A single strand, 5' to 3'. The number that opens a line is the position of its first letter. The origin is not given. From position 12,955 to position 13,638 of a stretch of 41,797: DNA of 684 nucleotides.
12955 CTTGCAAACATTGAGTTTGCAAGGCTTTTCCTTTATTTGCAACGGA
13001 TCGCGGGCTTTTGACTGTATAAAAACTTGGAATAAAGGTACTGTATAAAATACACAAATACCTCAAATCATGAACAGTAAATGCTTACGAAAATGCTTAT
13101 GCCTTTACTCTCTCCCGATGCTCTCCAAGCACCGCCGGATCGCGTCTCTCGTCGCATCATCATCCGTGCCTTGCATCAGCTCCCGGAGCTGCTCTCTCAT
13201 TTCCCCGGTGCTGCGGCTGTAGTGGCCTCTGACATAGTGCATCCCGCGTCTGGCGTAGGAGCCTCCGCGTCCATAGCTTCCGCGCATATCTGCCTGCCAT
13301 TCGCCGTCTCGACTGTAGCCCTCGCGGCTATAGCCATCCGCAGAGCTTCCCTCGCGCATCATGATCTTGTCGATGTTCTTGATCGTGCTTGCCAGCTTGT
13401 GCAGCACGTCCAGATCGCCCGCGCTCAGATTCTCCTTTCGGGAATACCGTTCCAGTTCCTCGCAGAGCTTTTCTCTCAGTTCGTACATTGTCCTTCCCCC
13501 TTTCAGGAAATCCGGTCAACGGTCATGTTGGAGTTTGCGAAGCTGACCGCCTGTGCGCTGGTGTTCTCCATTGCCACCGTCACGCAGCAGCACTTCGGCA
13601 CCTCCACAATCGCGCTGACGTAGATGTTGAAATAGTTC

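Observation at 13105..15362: attP-proximal five-gene cassette with weak spore-coat/exosporium-like features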

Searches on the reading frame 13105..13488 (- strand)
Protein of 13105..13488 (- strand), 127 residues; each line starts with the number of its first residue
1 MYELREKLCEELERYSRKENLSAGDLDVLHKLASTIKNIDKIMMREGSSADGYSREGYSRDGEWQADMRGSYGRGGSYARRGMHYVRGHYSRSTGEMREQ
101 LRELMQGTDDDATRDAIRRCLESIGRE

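Call 5: search_protein_families(library=pfam, proteins=[window:13105-13488:-], max_evalue=1)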
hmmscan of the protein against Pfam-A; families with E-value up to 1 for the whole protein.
window:13105-13488:- (127 aa): 2 families
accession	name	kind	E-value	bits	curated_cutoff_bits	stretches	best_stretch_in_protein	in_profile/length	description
PF08103.16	Antimicrobial_8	-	0.0054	17.2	21.4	1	26-39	3-16/17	Uperin family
PF03520.19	KCNQ_channel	-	0.14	12.3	25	1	19-61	104-146/189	KCNQ voltage-gated potassium channel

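Call 6: search_protein_families(library=phrogs, proteins=[window:13105-13488:-], max_evalue=1)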
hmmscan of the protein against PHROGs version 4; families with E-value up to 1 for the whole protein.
window:13105-13488:- (127 aa): 1 family
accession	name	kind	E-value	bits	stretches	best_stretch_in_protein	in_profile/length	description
phrog_28802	-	unknown function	7.2e-08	33.8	1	1-97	2-123/190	-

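Call 12: search_protein_families(library=ncbifam, proteins=[window:13105-13488:-], max_evalue=10)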
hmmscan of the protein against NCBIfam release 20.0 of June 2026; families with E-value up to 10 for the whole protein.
window:13105-13488:- (127 aa): 1 family
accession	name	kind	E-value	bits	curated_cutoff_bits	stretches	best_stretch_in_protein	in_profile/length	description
NF050152.1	broader_ApyA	subfamily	0.027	14.6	40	1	110-126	15-30/53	ApyA family aminopyruvatide-related RiPP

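Call 13: search_protein_families(library=padloc, proteins=[window:13105-13488:-], max_evalue=10)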
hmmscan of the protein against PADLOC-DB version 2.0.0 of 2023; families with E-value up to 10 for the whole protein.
window:13105-13488:- (127 aa): 0 families

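Call 35: search_solved_structures(query=A4, max_evalue=10, show_alignments=1)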
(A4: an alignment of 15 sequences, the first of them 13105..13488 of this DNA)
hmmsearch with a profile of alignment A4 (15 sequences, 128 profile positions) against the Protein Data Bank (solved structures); distinct sequences matched with E-value up to 10: 3.
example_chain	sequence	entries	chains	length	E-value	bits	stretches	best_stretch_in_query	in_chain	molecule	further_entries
7qca_LQ0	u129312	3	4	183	0.12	16.1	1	19-86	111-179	60S ribosomal protein L18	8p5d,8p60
4whe_A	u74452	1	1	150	0.41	14.4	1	13-84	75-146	Phage shock protein A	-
4ypj_A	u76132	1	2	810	1.3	12.8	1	32-97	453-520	Beta galactosidase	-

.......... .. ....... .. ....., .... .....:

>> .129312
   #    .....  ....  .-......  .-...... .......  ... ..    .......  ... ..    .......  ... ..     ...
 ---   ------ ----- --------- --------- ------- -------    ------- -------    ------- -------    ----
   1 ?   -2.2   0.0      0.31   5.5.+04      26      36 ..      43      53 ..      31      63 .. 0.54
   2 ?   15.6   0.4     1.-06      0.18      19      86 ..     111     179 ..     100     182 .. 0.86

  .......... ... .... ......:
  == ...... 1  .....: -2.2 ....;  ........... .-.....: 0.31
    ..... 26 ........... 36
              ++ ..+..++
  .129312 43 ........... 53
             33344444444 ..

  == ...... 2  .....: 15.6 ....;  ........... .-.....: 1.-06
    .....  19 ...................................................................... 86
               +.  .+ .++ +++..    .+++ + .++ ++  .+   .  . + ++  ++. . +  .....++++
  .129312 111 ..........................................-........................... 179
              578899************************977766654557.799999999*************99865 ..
